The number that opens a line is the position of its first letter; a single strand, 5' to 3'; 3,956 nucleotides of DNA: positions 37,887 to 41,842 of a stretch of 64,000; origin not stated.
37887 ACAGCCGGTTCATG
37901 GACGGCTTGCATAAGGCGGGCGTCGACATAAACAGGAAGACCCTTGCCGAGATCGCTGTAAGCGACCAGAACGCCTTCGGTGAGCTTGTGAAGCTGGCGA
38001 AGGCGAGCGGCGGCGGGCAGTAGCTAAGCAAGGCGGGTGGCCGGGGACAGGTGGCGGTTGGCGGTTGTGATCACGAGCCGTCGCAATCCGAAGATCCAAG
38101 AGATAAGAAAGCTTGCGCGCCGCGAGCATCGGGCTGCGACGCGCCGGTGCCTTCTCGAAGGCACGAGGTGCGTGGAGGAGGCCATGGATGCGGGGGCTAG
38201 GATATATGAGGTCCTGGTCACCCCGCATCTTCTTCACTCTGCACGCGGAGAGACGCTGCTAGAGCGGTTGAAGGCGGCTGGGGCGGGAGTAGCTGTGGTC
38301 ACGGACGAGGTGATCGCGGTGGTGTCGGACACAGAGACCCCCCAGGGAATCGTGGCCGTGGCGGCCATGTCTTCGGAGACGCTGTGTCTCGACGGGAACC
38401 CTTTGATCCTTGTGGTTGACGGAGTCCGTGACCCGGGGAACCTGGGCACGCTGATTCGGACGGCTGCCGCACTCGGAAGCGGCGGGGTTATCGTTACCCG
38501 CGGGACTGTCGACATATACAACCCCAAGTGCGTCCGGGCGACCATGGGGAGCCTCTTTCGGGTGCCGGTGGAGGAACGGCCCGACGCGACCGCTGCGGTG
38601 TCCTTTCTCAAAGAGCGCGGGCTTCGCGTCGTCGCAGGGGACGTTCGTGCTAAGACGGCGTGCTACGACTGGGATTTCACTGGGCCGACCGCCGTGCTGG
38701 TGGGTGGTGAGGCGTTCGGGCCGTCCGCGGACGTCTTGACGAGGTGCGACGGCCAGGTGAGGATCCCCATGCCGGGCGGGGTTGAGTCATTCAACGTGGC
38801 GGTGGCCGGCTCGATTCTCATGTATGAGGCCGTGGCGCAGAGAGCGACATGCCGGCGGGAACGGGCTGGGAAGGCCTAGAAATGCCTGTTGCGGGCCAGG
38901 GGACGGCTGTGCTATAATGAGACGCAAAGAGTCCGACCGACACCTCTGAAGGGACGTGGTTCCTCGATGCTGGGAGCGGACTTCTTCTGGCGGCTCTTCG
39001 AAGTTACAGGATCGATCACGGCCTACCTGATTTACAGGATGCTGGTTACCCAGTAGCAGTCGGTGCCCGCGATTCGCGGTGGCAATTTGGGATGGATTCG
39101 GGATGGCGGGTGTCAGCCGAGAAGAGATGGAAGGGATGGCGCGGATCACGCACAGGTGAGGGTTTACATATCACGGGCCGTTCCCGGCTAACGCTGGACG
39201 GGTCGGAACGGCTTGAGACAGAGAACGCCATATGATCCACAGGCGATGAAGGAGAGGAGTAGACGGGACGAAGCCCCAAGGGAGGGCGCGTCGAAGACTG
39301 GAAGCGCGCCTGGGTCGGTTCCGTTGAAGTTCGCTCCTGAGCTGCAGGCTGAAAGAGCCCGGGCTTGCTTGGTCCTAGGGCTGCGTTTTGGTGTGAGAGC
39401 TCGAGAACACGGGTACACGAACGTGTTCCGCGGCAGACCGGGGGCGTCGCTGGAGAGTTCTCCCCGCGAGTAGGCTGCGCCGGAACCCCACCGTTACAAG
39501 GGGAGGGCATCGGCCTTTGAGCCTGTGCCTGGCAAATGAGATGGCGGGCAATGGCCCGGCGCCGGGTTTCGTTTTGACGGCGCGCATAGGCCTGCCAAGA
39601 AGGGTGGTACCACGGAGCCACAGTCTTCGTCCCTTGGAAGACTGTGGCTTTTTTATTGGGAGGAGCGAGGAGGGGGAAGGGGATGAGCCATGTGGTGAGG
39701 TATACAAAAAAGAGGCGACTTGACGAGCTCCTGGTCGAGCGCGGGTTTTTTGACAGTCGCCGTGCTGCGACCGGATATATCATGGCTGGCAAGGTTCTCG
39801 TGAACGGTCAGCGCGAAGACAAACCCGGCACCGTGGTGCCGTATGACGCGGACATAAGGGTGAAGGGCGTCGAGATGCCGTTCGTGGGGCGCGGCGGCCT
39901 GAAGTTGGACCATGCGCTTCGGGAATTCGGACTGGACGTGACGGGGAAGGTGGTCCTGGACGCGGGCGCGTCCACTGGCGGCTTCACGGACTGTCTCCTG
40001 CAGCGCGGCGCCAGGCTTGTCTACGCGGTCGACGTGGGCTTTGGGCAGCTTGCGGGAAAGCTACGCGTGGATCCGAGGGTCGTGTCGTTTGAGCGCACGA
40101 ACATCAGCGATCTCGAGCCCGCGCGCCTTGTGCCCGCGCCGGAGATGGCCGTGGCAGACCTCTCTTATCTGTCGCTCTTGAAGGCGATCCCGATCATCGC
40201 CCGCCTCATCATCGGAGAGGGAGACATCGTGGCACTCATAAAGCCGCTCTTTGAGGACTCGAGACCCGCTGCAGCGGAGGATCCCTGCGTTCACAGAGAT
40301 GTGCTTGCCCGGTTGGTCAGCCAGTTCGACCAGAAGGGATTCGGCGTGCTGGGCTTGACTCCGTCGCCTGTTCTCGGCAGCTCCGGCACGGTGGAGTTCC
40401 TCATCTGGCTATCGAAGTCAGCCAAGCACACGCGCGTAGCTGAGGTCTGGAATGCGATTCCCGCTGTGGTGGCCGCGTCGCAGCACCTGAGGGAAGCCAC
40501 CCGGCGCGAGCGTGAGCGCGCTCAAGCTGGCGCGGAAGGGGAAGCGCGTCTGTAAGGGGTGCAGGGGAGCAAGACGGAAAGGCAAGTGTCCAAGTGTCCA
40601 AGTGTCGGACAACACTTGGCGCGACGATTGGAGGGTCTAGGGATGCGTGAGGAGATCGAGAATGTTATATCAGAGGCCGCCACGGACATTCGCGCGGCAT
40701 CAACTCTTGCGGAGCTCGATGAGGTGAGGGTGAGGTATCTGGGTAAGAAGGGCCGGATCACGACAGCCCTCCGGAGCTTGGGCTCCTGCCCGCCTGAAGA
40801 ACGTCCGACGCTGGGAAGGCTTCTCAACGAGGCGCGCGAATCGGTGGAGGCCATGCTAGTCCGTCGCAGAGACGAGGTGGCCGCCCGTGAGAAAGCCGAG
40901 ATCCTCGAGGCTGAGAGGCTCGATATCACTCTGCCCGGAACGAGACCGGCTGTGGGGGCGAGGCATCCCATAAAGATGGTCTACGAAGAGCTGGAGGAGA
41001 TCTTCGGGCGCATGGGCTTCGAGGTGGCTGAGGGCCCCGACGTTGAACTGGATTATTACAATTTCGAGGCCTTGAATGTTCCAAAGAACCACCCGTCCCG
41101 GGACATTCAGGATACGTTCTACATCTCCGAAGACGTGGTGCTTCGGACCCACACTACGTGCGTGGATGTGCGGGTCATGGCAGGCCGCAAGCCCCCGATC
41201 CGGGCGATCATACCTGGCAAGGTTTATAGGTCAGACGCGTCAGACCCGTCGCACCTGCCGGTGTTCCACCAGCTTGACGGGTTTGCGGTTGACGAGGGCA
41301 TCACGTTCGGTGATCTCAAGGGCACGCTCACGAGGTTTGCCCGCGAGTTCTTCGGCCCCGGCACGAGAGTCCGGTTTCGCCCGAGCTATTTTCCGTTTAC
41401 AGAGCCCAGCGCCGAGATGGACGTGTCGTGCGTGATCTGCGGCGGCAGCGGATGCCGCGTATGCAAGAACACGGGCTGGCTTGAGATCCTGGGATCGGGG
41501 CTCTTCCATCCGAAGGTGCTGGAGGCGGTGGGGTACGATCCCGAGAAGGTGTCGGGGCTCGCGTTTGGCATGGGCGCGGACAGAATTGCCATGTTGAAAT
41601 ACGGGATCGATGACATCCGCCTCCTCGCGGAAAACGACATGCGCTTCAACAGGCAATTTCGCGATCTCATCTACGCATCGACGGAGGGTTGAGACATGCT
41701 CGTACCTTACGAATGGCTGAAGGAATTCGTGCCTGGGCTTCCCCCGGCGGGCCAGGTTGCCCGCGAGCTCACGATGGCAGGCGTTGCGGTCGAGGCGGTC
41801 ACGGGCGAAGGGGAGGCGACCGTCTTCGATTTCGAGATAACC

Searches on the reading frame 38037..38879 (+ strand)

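Call 28: search_protein_families(library=pfam, proteins=[window:38037-38879:+], max_evalue=0.00001)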
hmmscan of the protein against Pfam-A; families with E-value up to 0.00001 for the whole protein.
window:38037-38879:+ (280 aa): 3 families
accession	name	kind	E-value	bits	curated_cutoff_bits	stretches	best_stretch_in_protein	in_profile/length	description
PF00588.24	SpoU_methylase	-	5e-38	130.8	29.7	1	123-263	2-142/142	SpoU rRNA Methylase family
PF22435.1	MRM3-like_sub_bind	-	7.1e-20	71.6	27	1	17-107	1-84/84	MRM3-like substrate binding domain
PF08032.17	SpoU_sub_bind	-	4.6e-13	49.7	22.8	1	39-113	1-74/76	RNA 2'-O ribose methyltransferase substrate binding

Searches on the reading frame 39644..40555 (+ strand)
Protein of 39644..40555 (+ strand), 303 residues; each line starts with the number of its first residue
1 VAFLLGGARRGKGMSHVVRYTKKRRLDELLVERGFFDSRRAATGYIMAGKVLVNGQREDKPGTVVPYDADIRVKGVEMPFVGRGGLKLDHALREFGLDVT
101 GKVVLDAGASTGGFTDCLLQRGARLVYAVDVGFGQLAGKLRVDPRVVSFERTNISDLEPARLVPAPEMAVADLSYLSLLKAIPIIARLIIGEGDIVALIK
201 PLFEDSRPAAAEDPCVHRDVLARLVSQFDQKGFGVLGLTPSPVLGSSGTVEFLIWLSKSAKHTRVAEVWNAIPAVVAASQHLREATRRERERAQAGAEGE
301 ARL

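Call 28: search_protein_families(library=pfam, proteins=[window:39644-40555:+], max_evalue=0.00001)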
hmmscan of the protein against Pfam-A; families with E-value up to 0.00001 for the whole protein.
window:39644-40555:+ (303 aa): 2 families
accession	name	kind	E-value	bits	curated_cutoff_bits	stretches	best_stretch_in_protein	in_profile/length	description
PF01728.25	FtsJ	-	8.3e-31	107.7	24.1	1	80-257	1-180/181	FtsJ-like methyltransferase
PF01479.30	S4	-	1.4e-11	44.4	22.8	1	24-65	1-42/48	S4 domain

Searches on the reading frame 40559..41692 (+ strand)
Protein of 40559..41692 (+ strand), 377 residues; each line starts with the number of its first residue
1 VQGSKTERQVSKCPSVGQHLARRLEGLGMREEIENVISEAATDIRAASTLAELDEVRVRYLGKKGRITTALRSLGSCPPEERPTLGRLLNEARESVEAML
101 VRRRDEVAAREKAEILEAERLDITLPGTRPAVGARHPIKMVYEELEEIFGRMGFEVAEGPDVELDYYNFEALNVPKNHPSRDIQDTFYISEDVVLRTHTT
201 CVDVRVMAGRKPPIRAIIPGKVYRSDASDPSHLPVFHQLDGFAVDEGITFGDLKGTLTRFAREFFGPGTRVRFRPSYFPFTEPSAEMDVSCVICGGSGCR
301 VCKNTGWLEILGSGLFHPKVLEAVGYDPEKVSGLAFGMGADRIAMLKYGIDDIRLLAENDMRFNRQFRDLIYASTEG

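Call 28: search_protein_families(library=pfam, proteins=[window:40559-41692:+], max_evalue=0.00001)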
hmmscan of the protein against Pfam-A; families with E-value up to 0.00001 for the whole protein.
window:40559-41692:+ (377 aa): 2 families
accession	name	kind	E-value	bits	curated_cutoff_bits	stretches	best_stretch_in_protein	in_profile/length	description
PF01409.25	tRNA-synt_2d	-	2.7e-99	332.1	19.8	1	121-367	2-246/246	tRNA synthetases class II core domain (F)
PF02912.23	Phe_tRNA-synt_N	-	6.3e-23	81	22.3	1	49-115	2-68/69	Aminoacyl tRNA synthetase class II, N-terminal domain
